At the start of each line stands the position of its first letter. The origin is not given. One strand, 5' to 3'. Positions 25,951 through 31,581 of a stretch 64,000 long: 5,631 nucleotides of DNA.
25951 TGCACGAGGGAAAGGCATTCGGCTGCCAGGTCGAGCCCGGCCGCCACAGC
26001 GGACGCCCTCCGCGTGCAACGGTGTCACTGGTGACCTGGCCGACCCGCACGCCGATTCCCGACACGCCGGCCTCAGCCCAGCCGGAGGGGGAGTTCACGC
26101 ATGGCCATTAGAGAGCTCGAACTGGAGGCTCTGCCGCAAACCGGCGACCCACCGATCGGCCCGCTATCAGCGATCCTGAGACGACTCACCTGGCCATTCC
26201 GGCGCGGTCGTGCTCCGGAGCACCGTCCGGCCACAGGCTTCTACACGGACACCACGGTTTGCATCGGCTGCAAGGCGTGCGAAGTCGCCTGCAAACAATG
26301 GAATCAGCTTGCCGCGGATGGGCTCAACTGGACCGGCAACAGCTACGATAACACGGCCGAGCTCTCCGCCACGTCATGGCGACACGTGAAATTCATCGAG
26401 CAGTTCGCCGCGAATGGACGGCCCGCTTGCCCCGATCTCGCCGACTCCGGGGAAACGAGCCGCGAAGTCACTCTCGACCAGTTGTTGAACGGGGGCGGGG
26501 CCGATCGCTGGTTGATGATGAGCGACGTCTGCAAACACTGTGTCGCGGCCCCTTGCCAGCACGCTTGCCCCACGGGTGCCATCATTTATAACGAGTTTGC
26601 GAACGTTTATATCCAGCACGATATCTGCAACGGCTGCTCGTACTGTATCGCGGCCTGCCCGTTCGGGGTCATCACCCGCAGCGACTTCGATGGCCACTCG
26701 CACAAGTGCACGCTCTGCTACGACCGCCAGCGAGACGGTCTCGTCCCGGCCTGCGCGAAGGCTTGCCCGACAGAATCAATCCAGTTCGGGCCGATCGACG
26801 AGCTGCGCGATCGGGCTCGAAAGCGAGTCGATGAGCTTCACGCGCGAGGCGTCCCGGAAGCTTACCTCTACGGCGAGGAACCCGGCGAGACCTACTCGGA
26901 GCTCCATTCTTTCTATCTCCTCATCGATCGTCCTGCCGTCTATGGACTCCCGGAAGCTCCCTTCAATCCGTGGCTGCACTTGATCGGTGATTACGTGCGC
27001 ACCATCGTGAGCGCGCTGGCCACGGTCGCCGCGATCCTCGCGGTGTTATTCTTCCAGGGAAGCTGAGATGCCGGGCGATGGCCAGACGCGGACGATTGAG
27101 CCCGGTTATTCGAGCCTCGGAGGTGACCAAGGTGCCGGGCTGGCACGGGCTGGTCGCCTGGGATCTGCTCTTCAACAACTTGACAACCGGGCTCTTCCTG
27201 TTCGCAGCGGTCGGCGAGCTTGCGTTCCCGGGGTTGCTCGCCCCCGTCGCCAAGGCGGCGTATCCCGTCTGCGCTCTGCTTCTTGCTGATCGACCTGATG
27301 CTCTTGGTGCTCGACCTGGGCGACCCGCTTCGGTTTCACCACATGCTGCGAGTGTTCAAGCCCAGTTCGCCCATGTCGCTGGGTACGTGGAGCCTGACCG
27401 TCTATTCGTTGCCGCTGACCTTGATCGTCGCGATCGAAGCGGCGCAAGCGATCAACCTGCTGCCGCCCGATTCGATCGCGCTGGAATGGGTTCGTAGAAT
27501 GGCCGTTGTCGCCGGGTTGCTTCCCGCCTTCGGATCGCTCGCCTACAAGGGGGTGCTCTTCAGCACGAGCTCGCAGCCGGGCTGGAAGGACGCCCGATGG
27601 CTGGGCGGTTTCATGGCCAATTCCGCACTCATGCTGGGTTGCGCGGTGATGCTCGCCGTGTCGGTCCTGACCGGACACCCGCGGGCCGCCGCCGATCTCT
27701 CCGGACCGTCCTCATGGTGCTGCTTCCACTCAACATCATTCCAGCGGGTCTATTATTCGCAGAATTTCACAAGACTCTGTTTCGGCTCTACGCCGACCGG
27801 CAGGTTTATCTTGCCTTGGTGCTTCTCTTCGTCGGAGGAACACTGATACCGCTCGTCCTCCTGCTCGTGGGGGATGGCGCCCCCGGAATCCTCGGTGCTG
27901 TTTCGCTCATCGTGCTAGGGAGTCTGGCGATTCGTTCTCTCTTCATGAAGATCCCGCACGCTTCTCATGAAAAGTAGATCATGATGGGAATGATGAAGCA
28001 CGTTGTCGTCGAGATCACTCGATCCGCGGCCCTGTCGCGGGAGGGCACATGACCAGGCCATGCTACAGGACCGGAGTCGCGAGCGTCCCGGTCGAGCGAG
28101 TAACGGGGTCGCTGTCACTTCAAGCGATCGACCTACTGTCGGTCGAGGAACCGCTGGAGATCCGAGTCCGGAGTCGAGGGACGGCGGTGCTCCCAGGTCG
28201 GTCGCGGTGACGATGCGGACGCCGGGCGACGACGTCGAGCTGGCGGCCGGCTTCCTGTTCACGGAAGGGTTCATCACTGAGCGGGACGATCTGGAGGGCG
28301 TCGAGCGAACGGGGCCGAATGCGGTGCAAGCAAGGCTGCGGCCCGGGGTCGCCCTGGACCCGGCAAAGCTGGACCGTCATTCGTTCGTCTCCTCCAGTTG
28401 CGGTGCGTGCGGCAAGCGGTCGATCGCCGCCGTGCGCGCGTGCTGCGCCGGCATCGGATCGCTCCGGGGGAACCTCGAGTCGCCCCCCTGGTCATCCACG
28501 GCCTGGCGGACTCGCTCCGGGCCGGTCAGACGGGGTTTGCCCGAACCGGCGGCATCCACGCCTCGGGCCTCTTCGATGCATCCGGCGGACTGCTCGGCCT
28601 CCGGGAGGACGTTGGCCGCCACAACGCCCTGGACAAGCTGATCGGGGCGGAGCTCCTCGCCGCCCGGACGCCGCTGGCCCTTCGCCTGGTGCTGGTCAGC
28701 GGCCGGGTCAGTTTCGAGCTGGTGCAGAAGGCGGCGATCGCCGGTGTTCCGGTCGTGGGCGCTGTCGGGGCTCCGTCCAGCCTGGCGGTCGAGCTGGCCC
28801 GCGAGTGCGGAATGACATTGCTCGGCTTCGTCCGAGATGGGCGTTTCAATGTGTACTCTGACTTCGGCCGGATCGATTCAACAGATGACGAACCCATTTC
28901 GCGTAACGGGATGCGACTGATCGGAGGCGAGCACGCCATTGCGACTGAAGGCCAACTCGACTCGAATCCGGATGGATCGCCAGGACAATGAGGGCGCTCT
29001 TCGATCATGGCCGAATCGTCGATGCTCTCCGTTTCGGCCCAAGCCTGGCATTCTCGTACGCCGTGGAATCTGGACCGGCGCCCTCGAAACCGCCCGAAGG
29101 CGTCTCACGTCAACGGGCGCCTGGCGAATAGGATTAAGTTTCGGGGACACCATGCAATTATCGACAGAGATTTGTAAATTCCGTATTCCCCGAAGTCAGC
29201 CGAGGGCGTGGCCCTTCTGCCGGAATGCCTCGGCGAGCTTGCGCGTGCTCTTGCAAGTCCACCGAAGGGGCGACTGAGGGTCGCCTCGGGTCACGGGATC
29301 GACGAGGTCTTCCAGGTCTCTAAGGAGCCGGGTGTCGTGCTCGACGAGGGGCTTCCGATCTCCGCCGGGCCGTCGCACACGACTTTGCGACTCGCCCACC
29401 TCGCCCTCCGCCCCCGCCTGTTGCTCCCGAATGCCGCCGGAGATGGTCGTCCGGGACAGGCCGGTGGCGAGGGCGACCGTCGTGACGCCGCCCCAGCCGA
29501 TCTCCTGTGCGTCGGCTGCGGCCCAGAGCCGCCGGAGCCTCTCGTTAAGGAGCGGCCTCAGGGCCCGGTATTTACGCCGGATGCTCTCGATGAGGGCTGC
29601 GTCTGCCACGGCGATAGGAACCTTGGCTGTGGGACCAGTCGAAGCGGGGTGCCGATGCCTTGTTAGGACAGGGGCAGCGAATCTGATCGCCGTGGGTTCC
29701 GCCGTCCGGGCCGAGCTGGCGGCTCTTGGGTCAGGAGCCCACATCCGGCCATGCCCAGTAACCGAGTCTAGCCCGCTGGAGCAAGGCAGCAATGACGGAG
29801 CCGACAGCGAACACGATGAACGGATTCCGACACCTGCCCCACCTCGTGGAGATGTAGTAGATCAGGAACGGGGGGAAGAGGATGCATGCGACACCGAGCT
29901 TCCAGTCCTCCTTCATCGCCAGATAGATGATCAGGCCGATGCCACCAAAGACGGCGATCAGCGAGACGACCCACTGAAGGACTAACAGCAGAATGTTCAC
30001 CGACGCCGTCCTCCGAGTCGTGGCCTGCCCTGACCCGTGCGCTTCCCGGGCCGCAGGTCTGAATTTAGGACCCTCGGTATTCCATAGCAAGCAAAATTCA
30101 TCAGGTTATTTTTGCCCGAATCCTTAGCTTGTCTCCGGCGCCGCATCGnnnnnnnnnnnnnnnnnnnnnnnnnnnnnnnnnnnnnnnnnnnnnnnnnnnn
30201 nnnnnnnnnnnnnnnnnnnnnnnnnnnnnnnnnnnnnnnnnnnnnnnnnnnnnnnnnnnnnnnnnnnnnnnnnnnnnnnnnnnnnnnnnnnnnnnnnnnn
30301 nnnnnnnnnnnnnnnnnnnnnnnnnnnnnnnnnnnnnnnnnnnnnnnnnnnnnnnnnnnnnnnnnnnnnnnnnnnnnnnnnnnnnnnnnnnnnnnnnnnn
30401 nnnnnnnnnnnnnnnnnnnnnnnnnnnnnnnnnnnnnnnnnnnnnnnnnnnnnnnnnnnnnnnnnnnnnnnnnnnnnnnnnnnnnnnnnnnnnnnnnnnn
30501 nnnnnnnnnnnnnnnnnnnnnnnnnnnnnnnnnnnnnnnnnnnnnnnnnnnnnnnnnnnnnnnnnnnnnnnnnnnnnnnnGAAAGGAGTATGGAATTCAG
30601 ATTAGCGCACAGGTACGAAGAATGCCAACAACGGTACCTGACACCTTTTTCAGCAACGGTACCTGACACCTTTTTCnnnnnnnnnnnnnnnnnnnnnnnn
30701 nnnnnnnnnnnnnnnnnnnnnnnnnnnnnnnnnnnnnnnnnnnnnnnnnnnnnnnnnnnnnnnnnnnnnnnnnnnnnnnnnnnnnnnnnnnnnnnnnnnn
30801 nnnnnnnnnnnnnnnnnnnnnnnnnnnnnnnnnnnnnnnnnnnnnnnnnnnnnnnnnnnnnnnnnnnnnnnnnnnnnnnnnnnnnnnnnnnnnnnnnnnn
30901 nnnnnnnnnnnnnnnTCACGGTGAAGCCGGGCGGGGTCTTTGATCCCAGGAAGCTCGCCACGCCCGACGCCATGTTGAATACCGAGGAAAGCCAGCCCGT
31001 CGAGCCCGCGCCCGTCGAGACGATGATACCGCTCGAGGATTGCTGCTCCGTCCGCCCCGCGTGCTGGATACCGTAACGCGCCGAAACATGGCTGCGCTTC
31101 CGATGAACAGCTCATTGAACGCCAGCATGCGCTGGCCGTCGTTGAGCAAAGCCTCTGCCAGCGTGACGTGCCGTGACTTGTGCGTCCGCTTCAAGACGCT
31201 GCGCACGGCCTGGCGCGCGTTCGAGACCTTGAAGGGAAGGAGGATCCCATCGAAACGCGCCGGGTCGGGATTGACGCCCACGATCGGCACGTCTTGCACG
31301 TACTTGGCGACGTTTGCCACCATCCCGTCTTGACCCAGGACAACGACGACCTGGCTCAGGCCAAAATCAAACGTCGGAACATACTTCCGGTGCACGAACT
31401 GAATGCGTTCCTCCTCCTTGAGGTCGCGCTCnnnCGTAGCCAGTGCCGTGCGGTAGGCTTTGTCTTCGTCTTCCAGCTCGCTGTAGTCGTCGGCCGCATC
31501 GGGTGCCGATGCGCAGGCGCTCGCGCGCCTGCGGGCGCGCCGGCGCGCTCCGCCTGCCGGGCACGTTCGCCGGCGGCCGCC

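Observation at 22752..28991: Selenocysteine-type formate dehydrogenase cluster with an NrfD-like anchor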

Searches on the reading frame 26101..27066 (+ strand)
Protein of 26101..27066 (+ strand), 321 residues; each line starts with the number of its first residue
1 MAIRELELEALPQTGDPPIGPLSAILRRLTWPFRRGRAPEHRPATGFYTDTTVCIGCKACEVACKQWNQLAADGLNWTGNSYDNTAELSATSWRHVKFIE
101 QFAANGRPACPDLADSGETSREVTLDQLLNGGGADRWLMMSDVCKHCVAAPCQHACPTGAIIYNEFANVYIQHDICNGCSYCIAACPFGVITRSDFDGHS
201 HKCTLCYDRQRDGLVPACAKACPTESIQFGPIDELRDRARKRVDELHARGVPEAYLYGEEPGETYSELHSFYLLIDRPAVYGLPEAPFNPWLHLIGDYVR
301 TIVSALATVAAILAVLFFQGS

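Call 19: search_protein_families(library=ncbifam, proteins=[window:26101-27063:+])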
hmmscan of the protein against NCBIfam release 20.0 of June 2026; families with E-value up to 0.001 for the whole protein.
seq(321 aa): 41 families (the best 25 are shown)
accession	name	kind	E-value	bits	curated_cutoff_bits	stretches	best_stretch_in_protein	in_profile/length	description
TIGR01582.1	FDH-beta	equivalog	5.6e-48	163.5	334.7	2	136-302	85-253/283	formate dehydrogenase subunit beta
NF008134.0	PRK10882.1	equivalog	8.9e-32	110.4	263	2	135-247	104-223/329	hydrogenase 2 operon protein HybA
TIGR02951.1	DMSO_dmsB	equivalog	9.4e-32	110.3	214.1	2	139-238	59-159/161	DMSO/selenate family reductase complex B subunit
NF045715.1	sulf_resp_HmcB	equivalog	6.8e-30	104.2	420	2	141-259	104-223/307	sulfate respiration complex iron-sulfur protein HmcB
TIGR03149.1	cyt_nit_nrfC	equivalog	2e-24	86.2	377.6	1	140-244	90-196/225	cytochrome c nitrite reductase Fe-S protein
NF011569.0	PRK14993.1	equivalog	3.3e-22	79.1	416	1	138-247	94-203/244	tetrathionate reductase subunit TtrB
NF042979.1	EthbenzDh_ebdB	equivalog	4.3e-20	71.9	740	1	138-258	147-267/354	ethylbenzene dehydrogenase subunit beta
TIGR03478.1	DMSO_red_II_bet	subfamily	4e-19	68.7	480.7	1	137-262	124-249/321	DMSO reductase family type II enzyme, iron-sulfur subunit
NF009408.0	PRK12769.1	equivalog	4.8e-19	67.9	1003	1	143-243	55-158/659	formate-dependent uric acid utilization protein AegA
NF041715.1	arsenate_red_ArrB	equivalog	8.3e-19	68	450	3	140-194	53-107/233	arsenate respiratory reductase iron-sulfur subunit ArrB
NF045797.1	DsrO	equivalog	1.3e-18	67.3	200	1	138-247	97-217/235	sulfate reduction electron transfer complex DsrMKJOP subunit DsrO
NF038355.1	FDH3_beta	equivalog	1.2e-17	64.5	240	1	138-206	48-121/180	formate dehydrogenase FDH3 subunit beta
NF009451.0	PRK12809.1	equivalog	2.2e-16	59.3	1154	1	143-229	55-136/639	formate-dependent uric acid utilization protein YgfT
TIGR01660.1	narH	equivalog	4e-15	55.2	524.05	1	140-223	179-263/492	nitrate reductase subunit beta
NF007382.0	PRK09898.1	equivalog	1.2e-14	54.3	213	1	135-229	114-200/208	ferredoxin-like protein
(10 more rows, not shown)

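Call 20: search_protein_families(library=pfam, proteins=[window:26101-27063:+])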
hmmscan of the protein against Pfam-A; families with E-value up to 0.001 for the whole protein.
seq(321 aa): 10 families
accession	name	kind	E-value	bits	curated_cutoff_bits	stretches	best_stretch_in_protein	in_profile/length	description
PF13247.11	Fer4_11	-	2.2e-21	76.4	26.2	1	136-230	2-98/100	4Fe-4S dicluster domain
PF12838.12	Fer4_7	-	5.4e-14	52.8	27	2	54-160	2-52/52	4Fe-4S dicluster domain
PF13187.11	Fer4_9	-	2e-11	44.2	27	1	176-225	2-50/52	4Fe-4S dicluster domain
PF12797.12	Fer4_2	-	4.9e-08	32.9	24.5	0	47-65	3-21/22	4Fe-4S binding domain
PF13237.11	Fer4_10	-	1e-07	32.2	25.5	1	169-223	2-53/53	4Fe-4S dicluster domain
PF12837.12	Fer4_6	-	1.1e-07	31.9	25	1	169-191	2-24/24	4Fe-4S binding domain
PF00037.32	Fer4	-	1.2e-06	28.5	21.1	1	169-192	1-24/24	4Fe-4S binding domain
PF25160.1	LdpA_Fe-S-bd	-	1.6e-06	28.3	27.6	1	149-194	6-46/49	LdpA Fe-S cluster-binding domain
PF13484.11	Fer4_16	-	2.4e-06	28.7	30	0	176-205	2-31/66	4Fe-4S double cluster binding domain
PF14697.11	Fer4_21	-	6.7e-05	23.4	35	1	142-191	6-57/59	4Fe-4S dicluster domain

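Call 48: find_encoding_contigs(protein=window:26101-27066:+, flank=10000, max_places=6)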
Protein window:26101-27066:+ (321 aa): no gene with exactly this product is on record in the collection.

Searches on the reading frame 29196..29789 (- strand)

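Call 65: search_protein_families(library=pfam, max_evalue=0.001, proteins=[window:29196-29789:-])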
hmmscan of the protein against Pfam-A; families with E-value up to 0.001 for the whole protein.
window:29196-29789:- (197 aa): 1 family
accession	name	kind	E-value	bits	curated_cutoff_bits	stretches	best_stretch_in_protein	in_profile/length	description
PF07592.17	DDE_Tnp_ISAZ013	-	6.4e-10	39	26.9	1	158-195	1-38/308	Rhodopirellula transposase DDE domain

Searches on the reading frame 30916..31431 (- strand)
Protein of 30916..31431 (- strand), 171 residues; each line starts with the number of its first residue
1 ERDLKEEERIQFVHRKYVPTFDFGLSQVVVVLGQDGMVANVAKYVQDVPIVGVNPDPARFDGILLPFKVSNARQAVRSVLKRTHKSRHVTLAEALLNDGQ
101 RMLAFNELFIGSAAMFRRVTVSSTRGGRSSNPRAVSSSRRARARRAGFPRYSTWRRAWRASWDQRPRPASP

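Call 65: search_protein_families(library=pfam, max_evalue=0.001, proteins=[window:30916-31431:-])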
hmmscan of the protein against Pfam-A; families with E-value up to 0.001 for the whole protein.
window:30916-31431:- (171 aa): 1 family
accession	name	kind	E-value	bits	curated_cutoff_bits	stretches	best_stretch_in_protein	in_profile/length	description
PF01513.26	NAD_kinase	-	0.00027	21.7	25.5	1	15-80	62-126/130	ATP-NAD kinase N-terminal domain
